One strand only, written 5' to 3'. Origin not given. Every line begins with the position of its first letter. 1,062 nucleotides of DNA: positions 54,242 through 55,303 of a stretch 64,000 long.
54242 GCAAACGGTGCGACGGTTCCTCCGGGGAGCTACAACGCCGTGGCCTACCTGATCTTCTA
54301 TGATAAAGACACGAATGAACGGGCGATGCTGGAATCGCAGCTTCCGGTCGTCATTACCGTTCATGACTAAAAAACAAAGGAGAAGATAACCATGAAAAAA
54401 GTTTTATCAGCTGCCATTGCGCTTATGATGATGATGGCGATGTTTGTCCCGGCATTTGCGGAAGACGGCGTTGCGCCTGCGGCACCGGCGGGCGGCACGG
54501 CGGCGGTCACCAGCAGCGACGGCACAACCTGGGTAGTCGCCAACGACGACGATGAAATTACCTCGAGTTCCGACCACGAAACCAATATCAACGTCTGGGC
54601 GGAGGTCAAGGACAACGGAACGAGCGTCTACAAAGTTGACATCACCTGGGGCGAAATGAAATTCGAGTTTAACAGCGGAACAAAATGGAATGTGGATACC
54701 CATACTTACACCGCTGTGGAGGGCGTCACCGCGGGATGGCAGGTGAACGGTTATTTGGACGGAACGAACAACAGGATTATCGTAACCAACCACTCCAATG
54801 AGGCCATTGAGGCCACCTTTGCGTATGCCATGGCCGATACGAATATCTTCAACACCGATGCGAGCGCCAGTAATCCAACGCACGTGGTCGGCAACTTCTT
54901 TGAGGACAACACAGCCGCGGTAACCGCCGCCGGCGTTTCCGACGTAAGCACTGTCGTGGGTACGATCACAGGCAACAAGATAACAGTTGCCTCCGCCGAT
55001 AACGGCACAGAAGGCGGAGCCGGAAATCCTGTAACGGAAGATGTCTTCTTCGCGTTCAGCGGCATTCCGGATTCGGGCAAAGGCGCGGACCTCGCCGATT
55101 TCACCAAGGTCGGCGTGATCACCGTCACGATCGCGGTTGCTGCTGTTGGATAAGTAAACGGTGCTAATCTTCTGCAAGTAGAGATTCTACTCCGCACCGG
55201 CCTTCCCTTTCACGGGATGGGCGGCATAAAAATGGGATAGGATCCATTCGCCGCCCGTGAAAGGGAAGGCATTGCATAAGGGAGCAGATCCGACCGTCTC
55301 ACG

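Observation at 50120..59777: tRNA-flanked island: two-component system plus a four-gene envelope-protein operon with no recognisable anchoring logic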

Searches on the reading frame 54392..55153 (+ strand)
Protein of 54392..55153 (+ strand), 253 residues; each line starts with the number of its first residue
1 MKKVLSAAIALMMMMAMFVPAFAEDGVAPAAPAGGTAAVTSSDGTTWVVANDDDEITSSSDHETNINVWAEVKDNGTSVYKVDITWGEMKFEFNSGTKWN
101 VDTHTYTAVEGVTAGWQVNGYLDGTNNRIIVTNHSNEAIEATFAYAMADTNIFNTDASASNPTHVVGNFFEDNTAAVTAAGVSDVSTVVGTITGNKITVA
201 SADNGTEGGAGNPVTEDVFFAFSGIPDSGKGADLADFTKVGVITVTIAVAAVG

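Call 4: search_protein_families(library=pfam, proteins=[window:54392-55153:+], max_evalue=0.1)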
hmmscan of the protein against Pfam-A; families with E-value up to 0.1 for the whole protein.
window:54392-55153:+ (253 aa): 1 family
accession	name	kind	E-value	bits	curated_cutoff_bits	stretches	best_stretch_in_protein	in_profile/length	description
PF24678.1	DUF7658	-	0.021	14.6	27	1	50-103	156-209/285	Domain of unknown function (DUF7658)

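Call 5: search_protein_families(library=ncbifam, proteins=[window:54392-55153:+], max_evalue=0.1)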
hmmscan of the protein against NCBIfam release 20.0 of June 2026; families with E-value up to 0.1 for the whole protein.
window:54392-55153:+ (253 aa): 0 families

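Call 10: find_homologous_proteins(query=window:54392-55153:+, max_evalue=0.001)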
Query window:54392-55153:+ (253 aa): 49 proteins with E <= 0.001 among 5661 candidates.
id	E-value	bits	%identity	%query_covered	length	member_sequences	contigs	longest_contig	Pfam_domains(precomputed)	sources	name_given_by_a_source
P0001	7.9e-151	519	97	100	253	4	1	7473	-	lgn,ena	-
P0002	8.8e-109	381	73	99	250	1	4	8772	-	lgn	-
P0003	2.1e-108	380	72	99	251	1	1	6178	-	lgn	-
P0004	5.3e-108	378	73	99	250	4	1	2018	-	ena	-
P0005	2.9e-106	373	71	99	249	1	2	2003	-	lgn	-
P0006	8.5e-50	188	46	98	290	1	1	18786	-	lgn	-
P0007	1.9e-49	187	45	98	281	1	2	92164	-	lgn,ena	-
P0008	3.6e-48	183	47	99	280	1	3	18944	-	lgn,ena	-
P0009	2.2e-46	177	47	98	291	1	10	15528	-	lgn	-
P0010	9.0e-46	175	45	98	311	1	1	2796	-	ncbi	ncbi:MAG: hypothetical protein RR910_08725 [Acidaminococcaceae bacterium]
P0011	2.0e-45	174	45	97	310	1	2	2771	-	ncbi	ncbi:MAG: hypothetical protein RR576_10800 [Oscillospiraceae bacterium]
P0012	2.0e-45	174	44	98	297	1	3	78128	-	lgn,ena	-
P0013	9.4e-45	171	45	98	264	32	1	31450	-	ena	-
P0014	8.2e-44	168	44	98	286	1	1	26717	-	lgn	-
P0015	1.9e-43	167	43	99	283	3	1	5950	-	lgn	-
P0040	4.9e-6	45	31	98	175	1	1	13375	-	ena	-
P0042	1.2e-5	43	30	98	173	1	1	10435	-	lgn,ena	-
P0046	2.3e-4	39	32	58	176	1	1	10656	-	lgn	-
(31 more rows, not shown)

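Call 12: find_encoding_contigs(protein=P0007, flank=10000, max_places=2)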
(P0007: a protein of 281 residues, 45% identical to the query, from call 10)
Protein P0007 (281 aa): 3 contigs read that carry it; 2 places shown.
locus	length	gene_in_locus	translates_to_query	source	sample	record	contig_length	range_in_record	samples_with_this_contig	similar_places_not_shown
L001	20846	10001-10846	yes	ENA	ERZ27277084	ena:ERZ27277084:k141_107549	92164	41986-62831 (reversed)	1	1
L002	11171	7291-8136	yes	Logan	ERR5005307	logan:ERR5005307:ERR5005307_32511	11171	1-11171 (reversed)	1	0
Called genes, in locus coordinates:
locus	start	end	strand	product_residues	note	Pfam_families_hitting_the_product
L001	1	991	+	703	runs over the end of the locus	PF12437:GSIII_N, PF00120:Gln-synt_C, PF18318:Gln-synt_C-ter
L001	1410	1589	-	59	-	-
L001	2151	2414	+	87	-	PF12963:DUF3852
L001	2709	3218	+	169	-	PF00293:NUDIX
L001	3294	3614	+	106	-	-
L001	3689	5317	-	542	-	PF02525:Flavodoxin_2, PF03358:FMN_red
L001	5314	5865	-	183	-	PF03551:PadR, PF10400:Vir_act_alpha_C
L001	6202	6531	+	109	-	-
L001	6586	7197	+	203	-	PF13847:Methyltransf_31 (weak)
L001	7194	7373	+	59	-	-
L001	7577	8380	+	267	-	PF00072:Response_reg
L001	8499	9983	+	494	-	-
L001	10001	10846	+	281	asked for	-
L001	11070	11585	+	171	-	-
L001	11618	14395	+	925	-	PF09479:Flg_new (weak)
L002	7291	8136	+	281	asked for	-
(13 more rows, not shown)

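Call 13: find_encoding_contigs(protein=P0012, flank=10000, max_places=2)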
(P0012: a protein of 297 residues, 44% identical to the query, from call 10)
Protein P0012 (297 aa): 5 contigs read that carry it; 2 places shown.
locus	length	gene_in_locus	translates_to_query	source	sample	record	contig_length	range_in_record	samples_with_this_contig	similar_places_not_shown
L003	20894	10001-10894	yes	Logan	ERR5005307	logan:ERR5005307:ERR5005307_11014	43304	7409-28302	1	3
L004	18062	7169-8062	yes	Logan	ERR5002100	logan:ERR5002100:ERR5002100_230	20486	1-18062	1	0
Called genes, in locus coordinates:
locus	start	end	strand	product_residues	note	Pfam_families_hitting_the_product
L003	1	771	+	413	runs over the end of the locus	PF01807:Zn_ribbon_DnaG (weak)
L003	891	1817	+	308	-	PF21522:MreB-like_C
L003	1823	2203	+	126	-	-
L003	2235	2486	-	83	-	PF13560:HTH_31 (weak), PF12844:HTH_19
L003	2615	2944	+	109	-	-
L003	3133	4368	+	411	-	PF06580:His_kinase, PF02518:HATPase_c (weak)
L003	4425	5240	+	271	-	PF00072:Response_reg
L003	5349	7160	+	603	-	PF06580:His_kinase, PF02518:HATPase_c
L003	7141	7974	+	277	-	PF00072:Response_reg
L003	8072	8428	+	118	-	PF00072:Response_reg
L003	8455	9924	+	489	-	PF07581:Glug (faint)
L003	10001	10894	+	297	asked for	-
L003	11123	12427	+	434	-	PF00990:GGDEF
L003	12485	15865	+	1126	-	PF09479:Flg_new (weak)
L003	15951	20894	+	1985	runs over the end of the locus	PF17210:SdrD_B, PF09479:Flg_new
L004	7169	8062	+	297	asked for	-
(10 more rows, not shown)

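Call 24: list_cluster_members(proteins=[P0069, window:54392-55153:+, window:55357-55872:+, window:55891-59250:+, window:59736-61214:+])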
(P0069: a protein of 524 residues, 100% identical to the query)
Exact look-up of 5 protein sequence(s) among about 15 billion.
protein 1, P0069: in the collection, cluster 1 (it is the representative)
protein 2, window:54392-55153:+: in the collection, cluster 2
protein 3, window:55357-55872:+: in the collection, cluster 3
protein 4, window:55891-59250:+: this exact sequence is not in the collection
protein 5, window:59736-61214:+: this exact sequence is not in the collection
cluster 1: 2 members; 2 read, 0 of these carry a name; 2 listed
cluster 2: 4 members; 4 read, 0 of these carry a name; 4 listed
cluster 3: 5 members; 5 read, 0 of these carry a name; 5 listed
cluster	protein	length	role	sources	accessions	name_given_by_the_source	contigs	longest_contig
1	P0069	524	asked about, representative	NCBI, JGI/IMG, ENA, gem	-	-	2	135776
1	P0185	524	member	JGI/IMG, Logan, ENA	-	-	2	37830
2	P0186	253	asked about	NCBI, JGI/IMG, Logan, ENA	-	-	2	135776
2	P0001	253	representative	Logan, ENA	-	-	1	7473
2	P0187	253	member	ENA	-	-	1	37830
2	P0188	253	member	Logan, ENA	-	-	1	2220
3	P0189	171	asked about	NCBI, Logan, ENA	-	-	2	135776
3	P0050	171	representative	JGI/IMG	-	-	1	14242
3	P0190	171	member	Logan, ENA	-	-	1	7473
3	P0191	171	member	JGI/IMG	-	-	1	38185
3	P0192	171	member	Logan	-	-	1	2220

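Call 25: predict_structure(alignment_id=A1)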
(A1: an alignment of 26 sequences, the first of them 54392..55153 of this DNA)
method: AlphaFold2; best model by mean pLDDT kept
length: 253 residues; sequences in the alignment: 26
mean_pLDDT: 75.9   pTM: 0.69
mean pLDDT of the five models: 75.9, 75.9, 75.4, 75.3, 74.7
residues with pLDDT >= 90: 79; 70-90: 98; 50-70: 25; < 50: 51
segments of 3 or more residues with pLDDT < 50: 20-32, 39-41, 44-48, 50-77
pLDDT, mean of each block of 10 residues (from residue 1): 78 68 42 49 48 44 33 40 84 86 88 88 93 88 89 91 95 96 92 95 72 93 91 74 86 71
secondary structure, 60 per line:
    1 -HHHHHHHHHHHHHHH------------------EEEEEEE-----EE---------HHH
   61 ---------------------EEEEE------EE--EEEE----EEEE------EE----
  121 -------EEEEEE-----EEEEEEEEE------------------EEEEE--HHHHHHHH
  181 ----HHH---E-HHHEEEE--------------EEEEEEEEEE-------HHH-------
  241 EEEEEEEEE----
elements in order: H2-16 E35-41 E82-86 E97-100 E105-108 E128-133 E139-147 E166-170 H173-180 E196-199 E214-223 E241-249
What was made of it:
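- The AF2 model of Y is a complete sandwich that uses its own C-terminal strand (call 25).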

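Call 31: fold_search(model_id=the predicted structure, library=pdb)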
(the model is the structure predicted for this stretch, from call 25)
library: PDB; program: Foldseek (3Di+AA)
matches with E <= 10: 225; with E <= 0.001: 0
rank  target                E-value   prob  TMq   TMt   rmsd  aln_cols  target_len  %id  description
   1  9fh8_E                5.1e-02  0.69  0.22  0.22  12.7       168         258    8  Crystal structure of the SPD-2 domain of Apis dorsata CEP192 (released 2025-03-26)
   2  8aur_A                6.7e-02  0.15  0.21  0.22  17.8       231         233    9  Cryo-EM structure of a TasA fibre (released 2022-11-30)
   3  9fh8_F                8.9e-02  0.57  0.23  0.24  12.6       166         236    7  Crystal structure of the SPD-2 domain of Apis dorsata CEP192 (released 2025-03-26)
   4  9fh8_A                8.9e-02  0.38  0.22  0.20  16.3       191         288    6  Crystal structure of the SPD-2 domain of Apis dorsata CEP192 (released 2025-03-26)
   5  9fh8_G                9.4e-02  0.63  0.23  0.23  12.6       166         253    7  Crystal structure of the SPD-2 domain of Apis dorsata CEP192 (released 2025-03-26)
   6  9fh8_B                2.2e-01  0.60  0.25  0.25  12.3       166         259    9  Crystal structure of the SPD-2 domain of Apis dorsata CEP192 (released 2025-03-26)
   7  5jpm_B                2.2e-01  0.06  0.13  0.05  24.9       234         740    9  Structure of the complex of human complement C4 with MASP-2 rebuilt using iMDFF (released 2016-08-10)
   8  2y38_A                2.3e-01  0.06  0.14  0.12  16.0       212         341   13  LAMININ ALPHA5 CHAIN N-TERMINAL FRAGMENT (released 2011-02-23)
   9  1uf2_J                2.3e-01  0.05  0.10  0.08  16.8       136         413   14  The Atomic Structure of Rice dwarf Virus (RDV) (released 2003-10-14)
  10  9ikk_A                2.6e-01  0.16  0.26  0.27  16.1       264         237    9  Cryo-EM structure of TLP-1b (released 2024-11-13)
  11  9fh8_C                2.8e-01  0.54  0.24  0.24  12.7       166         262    7  Crystal structure of the SPD-2 domain of Apis dorsata CEP192 (released 2025-03-26)
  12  4y2o_B                2.9e-01  0.25  0.24  0.37  10.9       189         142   10  Structure of CFA/I pili chaperone-major subunit complex (CfaA-CfaB) (released 2016-08-10)
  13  9fh8_D                3.1e-01  0.33  0.23  0.23  12.9       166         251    6  Crystal structure of the SPD-2 domain of Apis dorsata CEP192 (released 2025-03-26)
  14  6nps_A                3.9e-01  0.08  0.17  0.06  19.9       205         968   10  Crystal structure of GH115 enzyme AxyAgu115A from Amphibacillus xylanus (released 2020-07-15)
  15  1uf2_P                3.9e-01  0.04  0.11  0.08  16.7       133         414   15  The Atomic Structure of Rice dwarf Virus (RDV) (released 2003-10-14)
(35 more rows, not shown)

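Call 34: find_encoding_contigs(protein=P0040, flank=8000, max_places=1)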
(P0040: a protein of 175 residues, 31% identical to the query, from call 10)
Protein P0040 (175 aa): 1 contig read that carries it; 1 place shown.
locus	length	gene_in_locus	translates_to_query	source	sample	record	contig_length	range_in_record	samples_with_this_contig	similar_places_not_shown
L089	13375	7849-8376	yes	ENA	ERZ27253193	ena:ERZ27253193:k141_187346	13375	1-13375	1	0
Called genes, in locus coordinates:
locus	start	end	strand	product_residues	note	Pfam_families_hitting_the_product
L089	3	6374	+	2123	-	?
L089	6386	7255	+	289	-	-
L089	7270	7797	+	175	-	-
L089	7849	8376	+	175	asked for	-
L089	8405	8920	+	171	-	-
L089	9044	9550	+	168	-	-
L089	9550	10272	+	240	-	-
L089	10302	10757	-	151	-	-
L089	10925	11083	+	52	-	-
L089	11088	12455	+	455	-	PF13487:HD_5, PF01966:HD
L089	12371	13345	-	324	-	PF00126:HTH_1, PF03466:LysR_substrate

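Call 40: search_protein_families(library=pfam, alignment_id=A1, max_evalue=1)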
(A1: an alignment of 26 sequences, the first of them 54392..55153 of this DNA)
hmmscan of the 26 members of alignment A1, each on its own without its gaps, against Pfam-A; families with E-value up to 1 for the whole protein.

A. member 1, window:54392-55153:+ (253 aa): 1 family
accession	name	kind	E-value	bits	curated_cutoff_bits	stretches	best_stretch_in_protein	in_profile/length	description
PF24678.1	DUF7658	-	0.021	14.6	27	1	50-103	156-209/285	Domain of unknown function (DUF7658)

B. families by the number of members that match (of 26 scanned): 15 families
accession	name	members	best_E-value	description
PF17481.7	Phage_sheath_domII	1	0.0062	Phage tail sheath protein beta-sandwich domain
PF03718.19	Glyco_hydro_49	1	0.0085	Glycosyl hydrolase family 49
PF24678.1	DUF7658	1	0.021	Domain of unknown function (DUF7658)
PF12587.13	DUF3761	1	0.031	Protein of unknown function (DUF3761)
PF19607.4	DUF6112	1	0.033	Family of unknown function (DUF6112)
PF12472.13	DUF3693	1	0.05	Phage related protein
PF22783.1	BapA_N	1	0.057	BapA, prefix-like domain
PF20130.4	DUF6520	1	0.07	Family of unknown function (DUF6520)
PF13663.11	DUF4148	1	0.077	Domain of unknown function (DUF4148)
PF24156.1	DUF7407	1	0.085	Domain of unknown function (DUF7407)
PF06004.18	DUF903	1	0.087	Bacterial protein of unknown function (DUF903)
PF25784.1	BigA_N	1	0.088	BigA and YdbA N-terminal beta barrel domain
PF06679.17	DUF1180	1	0.13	Membrane protein FAM174-like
PF16717.10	RAC_head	1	0.17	Ribosome-associated complex head domain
PF13985.11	YbgS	1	0.5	YbgS-like protein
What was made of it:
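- No TasA/camelysin, pilin or SipW family hit was found (calls 4, 40).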

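Call 42: find_encoding_contigs(protein=window:54392-55153:+, flank=10000, max_places=4)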
Protein window:54392-55153:+ (253 aa): 3 contigs read that carry it; 2 places shown.
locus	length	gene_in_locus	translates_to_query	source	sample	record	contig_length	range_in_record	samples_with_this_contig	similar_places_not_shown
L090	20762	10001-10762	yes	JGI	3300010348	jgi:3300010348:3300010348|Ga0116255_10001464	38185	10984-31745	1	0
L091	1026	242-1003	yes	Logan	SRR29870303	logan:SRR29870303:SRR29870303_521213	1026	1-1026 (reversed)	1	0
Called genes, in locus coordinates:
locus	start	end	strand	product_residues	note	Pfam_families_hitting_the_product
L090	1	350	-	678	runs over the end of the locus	PF03030:H_PPase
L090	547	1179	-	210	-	PF09551:Spore_II_R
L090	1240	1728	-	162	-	PF04073:tRNA_edit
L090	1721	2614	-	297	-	PF00288:GHMP_kinases_N, PF08544:GHMP_kinases_C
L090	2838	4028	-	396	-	PF00155:Aminotran_1_2, PF01041:DegT_DnrJ_EryC1 (weak), PF01053:Cys_Met_Meta_PP (weak)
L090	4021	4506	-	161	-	PF01037:AsnC_trans_reg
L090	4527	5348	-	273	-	PF02811:PHP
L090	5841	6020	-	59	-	PF00589:Phage_integrase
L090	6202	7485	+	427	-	PF06580:His_kinase, PF02518:HATPase_c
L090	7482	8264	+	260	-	PF00072:Response_reg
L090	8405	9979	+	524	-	-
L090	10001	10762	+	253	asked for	-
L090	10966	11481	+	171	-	-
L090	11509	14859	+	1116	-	PF09479:Flg_new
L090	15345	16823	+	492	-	PF00206:Lyase_1, PF10397:ADSL_C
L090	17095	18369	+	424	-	PF00709:Adenylsucc_synt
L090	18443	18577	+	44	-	-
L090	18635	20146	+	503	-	PF02074:Peptidase_M32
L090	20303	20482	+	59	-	-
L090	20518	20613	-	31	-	-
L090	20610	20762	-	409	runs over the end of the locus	PF01546:Peptidase_M20, PF07687:M20_dimer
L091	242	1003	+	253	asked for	-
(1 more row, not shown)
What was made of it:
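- On tRNA-integrated genomic island: A second sample of the same species has the block (L090, call 42).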

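Call 72: find_encoding_contigs(protein=P0042, flank=8000, max_places=1)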
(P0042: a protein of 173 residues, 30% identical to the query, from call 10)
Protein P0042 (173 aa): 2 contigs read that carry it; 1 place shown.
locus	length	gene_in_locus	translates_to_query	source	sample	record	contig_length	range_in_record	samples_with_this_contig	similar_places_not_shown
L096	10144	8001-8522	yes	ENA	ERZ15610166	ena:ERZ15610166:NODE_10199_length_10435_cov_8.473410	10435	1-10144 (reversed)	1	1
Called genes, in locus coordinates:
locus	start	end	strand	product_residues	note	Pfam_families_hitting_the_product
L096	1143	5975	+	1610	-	PF13306:LRR_5, PF13855:LRR_8 (faint)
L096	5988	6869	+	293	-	-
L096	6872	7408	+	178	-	-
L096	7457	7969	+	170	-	-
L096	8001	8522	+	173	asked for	-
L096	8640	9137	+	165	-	-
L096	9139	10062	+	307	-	PF18998:Flg_new_2 (weak)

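Call 73: find_encoding_contigs(protein=P0046, flank=8000, max_places=1)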
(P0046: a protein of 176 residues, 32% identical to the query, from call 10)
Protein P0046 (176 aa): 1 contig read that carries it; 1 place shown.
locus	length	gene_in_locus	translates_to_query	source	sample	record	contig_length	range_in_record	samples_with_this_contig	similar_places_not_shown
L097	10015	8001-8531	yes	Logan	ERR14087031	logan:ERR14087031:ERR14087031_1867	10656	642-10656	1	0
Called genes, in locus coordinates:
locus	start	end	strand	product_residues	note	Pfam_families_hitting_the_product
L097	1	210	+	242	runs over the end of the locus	PF00072:Response_reg, PF04397:LytTR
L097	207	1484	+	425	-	PF14501:HATPase_c_5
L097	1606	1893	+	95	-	-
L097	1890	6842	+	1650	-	PF03160:Calx-beta (weak)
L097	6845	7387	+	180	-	-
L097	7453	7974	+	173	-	-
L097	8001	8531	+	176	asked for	-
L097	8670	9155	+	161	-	-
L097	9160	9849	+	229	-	-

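Call 75: search_protein_families(library=pfam, proteins=[L089:6386-7252:+, L096:5988-6866:+, L089:5172-6371:+, L096:4773-5972:+, L097:5340-6839:+, L089:9550-10269:+, L096:9139-10059:+, L097:9160-9846:+], max_evalue=0.05)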
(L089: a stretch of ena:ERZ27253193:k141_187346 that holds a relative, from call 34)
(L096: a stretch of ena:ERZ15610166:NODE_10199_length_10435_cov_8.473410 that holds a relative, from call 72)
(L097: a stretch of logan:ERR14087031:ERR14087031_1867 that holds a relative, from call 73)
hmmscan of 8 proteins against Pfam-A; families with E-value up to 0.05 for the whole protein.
L089:6386-7252:+ (289 aa): 2 families
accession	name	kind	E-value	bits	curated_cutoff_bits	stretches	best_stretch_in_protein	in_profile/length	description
PF00963.24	Cohesin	-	0.024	15.3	24.1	0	44-138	11-106/139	Cohesin domain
PF18986.5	DUF5719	-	0.039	13.5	26.2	0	195-238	48-90/319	Family of unknown function (DUF5719)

L096:5988-6866:+ (293 aa): 1 family
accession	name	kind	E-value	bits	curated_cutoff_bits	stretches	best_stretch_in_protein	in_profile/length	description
PF00963.24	Cohesin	-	0.00018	22.1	24.1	1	33-162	2-129/139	Cohesin domain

L089:5172-6371:+ (400 aa): 3 families
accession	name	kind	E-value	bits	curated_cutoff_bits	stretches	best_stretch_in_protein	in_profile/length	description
PF00404.24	Dockerin_1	-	0.0031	18.1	22.9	1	340-366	1-27/57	Dockerin type I domain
PF08882.16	Acetone_carb_G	-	0.0034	18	21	0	181-231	43-93/113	Acetone carboxylase gamma subunit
PF02680.19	DUF211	-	0.042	14.5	22.1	0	181-237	2-58/89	Uncharacterized ArCR, COG1888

L096:4773-5972:+ (400 aa): 1 family
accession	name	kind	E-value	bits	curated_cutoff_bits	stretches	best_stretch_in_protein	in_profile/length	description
PF03944.20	Endotoxin_C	-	0.0095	16.8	21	1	69-165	36-137/142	delta endotoxin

L097:5340-6839:+ (500 aa): 3 families
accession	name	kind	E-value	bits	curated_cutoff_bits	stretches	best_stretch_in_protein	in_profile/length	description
PF24893.1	DUF7743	-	0.00059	20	27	1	22-113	20-108/120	Domain of unknown function (DUF7743)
PF02494.22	HYR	-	0.0012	19.6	21.7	0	334-373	31-72/81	HYR domain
PF24421.1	Ig_J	-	0.0078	16.7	29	0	343-372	61-90/104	Tip attachment protein J, Ig-like domain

L089:9550-10269:+ (240 aa): 0 families

L096:9139-10059:+ (307 aa): 4 families
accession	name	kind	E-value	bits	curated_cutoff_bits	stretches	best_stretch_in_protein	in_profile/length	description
PF18998.6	Flg_new_2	-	1.2e-05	25.7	23.6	1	186-263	2-72/73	Divergent InlB B-repeat domain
PF00630.25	Filamin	-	0.00035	21.8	26.9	1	219-264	34-86/93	Filamin/ABP280 repeat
PF09134.16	Invasin_D3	-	0.0022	18.9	33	0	225-261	43-83/98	Invasin, domain 3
PF00746.26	Gram_pos_anchor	-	0.014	15.8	20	1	272-305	10-41/43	LPXTG cell wall anchor motif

L097:9160-9846:+ (229 aa): 0 families
